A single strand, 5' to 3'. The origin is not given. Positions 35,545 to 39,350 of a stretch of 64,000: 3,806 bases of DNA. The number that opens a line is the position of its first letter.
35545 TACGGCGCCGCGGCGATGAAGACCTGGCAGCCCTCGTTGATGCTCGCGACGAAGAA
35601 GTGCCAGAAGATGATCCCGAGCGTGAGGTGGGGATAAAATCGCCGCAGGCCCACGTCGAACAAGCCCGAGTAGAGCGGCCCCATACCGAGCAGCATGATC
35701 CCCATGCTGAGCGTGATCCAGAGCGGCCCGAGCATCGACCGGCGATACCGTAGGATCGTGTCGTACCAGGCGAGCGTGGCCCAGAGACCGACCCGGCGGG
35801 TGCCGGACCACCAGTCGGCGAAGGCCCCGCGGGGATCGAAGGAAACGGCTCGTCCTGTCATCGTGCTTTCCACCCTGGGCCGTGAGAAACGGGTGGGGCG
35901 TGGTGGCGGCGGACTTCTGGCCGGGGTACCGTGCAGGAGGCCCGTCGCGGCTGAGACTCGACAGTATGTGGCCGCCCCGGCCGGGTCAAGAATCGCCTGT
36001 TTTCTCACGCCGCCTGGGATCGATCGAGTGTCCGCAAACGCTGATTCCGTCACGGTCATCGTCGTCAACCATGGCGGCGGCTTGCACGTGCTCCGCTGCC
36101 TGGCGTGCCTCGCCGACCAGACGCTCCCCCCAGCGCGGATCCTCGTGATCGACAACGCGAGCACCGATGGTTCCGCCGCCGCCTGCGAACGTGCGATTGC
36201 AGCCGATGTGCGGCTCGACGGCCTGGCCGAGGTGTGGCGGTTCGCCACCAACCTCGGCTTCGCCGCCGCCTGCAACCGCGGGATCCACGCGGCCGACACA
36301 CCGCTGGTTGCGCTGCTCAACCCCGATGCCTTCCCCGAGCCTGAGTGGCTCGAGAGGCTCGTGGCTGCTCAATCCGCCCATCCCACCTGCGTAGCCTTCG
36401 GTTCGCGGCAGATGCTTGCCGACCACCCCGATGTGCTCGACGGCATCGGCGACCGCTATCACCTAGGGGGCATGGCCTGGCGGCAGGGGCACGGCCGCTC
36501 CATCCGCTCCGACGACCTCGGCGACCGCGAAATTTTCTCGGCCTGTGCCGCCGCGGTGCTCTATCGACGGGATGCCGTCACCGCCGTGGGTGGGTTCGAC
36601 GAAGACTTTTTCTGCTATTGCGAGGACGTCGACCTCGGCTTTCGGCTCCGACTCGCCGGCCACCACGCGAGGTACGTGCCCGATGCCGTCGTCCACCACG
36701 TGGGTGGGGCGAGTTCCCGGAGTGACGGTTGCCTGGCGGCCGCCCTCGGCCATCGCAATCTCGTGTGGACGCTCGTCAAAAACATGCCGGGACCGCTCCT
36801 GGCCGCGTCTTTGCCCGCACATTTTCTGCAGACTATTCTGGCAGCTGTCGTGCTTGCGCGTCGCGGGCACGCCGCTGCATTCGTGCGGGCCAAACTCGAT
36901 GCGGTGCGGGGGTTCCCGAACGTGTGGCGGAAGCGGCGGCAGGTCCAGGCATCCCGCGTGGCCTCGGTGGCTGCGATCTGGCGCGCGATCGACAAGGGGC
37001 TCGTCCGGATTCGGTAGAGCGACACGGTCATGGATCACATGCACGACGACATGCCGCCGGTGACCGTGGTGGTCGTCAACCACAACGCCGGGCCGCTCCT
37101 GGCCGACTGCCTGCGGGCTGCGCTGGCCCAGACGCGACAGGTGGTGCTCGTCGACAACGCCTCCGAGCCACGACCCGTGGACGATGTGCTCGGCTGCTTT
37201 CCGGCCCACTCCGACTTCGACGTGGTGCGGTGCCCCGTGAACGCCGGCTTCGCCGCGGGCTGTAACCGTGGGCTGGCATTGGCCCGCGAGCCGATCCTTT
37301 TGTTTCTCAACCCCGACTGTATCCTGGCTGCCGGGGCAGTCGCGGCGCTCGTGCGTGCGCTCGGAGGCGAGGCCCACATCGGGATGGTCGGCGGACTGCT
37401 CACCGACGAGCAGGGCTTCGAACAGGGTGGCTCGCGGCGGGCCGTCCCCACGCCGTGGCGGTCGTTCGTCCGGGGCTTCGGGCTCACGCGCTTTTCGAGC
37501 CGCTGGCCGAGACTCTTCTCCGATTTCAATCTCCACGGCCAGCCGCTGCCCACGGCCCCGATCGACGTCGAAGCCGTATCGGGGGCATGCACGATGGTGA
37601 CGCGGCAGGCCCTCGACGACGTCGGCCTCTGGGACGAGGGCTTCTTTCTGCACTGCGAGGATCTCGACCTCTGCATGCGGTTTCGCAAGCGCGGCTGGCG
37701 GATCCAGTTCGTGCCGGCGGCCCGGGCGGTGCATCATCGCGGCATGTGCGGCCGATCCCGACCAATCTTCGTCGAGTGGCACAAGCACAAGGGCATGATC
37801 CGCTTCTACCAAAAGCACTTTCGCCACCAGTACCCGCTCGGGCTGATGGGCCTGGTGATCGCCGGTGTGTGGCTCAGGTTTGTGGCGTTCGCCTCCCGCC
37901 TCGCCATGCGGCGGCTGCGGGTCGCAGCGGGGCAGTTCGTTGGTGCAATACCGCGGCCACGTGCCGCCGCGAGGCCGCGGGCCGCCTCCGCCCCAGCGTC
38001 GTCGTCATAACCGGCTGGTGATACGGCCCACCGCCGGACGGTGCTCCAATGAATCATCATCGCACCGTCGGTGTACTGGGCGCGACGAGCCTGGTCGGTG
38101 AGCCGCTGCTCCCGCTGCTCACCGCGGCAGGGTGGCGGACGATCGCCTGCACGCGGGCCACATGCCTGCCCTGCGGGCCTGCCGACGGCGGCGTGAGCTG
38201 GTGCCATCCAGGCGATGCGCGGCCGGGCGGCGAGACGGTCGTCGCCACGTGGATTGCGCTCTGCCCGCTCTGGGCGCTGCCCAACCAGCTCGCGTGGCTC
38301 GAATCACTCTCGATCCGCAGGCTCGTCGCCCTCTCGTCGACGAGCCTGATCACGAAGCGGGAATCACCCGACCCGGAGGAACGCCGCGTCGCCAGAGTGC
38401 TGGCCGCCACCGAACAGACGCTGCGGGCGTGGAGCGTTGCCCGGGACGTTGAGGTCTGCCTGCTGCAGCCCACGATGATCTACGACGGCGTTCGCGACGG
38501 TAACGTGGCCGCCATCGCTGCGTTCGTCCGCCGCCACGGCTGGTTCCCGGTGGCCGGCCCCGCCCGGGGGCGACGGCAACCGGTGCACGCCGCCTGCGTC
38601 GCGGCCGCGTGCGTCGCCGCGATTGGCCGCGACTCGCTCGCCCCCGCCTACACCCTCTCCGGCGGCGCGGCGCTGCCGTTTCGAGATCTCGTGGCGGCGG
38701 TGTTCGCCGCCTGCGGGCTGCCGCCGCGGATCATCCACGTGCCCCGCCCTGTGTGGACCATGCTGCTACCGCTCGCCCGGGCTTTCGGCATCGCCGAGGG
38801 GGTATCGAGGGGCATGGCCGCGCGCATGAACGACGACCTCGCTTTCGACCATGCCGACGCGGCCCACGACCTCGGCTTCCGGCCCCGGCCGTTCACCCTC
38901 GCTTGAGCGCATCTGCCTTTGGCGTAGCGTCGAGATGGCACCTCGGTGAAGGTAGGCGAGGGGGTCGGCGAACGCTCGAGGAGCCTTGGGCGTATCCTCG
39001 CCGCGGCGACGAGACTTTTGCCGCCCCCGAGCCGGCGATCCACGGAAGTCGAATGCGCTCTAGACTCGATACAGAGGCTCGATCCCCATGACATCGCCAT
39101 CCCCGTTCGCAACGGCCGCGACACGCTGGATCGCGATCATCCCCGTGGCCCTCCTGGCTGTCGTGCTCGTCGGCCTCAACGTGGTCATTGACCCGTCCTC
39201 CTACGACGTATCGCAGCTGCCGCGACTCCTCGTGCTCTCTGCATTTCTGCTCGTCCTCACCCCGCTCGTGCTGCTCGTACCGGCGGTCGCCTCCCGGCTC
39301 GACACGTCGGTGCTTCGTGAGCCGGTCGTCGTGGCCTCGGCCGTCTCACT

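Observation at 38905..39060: Family A: a ~156-bp non-coding element with perfect 8-bp terminal inverted repeats, 7 copies in 64 kb (MITE-like)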

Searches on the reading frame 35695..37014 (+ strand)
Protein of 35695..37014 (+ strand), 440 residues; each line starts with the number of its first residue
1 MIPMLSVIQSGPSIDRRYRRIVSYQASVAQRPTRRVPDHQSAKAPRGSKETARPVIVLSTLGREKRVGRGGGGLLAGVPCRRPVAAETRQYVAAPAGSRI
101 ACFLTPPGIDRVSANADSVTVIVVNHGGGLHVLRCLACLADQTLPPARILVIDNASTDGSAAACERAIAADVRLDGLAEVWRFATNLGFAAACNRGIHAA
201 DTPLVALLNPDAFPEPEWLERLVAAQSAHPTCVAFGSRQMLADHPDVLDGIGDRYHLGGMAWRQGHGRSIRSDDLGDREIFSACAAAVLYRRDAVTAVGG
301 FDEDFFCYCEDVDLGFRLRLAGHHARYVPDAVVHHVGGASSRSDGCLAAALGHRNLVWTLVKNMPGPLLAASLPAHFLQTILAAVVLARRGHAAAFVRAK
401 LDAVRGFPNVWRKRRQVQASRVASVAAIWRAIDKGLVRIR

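Call 46: search_protein_families(library=pfam, proteins=[window:35695-37014:+], max_evalue=0.001)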
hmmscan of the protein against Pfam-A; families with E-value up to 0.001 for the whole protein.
window:35695-37014:+ (440 aa): 4 families
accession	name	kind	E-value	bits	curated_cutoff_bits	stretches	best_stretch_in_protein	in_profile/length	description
PF00535.33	Glycos_transf_2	-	4.7e-22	79.1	23.3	1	120-295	1-164/168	Glycosyl transferase family 2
PF13641.12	Glyco_tranf_2_3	-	1.1e-15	58.7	27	1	119-340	3-216/230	Glycosyltransferase like family 2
PF13632.12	Glyco_trans_2_3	-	2.8e-08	34.2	27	1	261-385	51-180/198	Glycosyl transferase family group 2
PF10111.15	Glyco_tranf_2_2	-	7.3e-06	26.1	27.3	1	145-321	28-202/276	Glycosyltransferase like family 2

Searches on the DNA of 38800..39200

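Call 12: search_rna_families(source=window, start=38800, end=39200, threshold=evalue, max_evalue=10)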
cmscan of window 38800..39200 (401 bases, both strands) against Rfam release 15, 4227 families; matches with E-value up to 10: 2.
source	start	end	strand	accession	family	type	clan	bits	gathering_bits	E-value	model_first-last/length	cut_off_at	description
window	38956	39001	+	RF03405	mir-3200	Gene; miRNA;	-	15.2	79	9.7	1-92/92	no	mir-3200 microRNA precursor family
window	38813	38910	-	RF02794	Pab19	Gene; snRNA; snoRNA; HACA-box;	-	15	55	7.3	1-102/102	no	Pab19 RNA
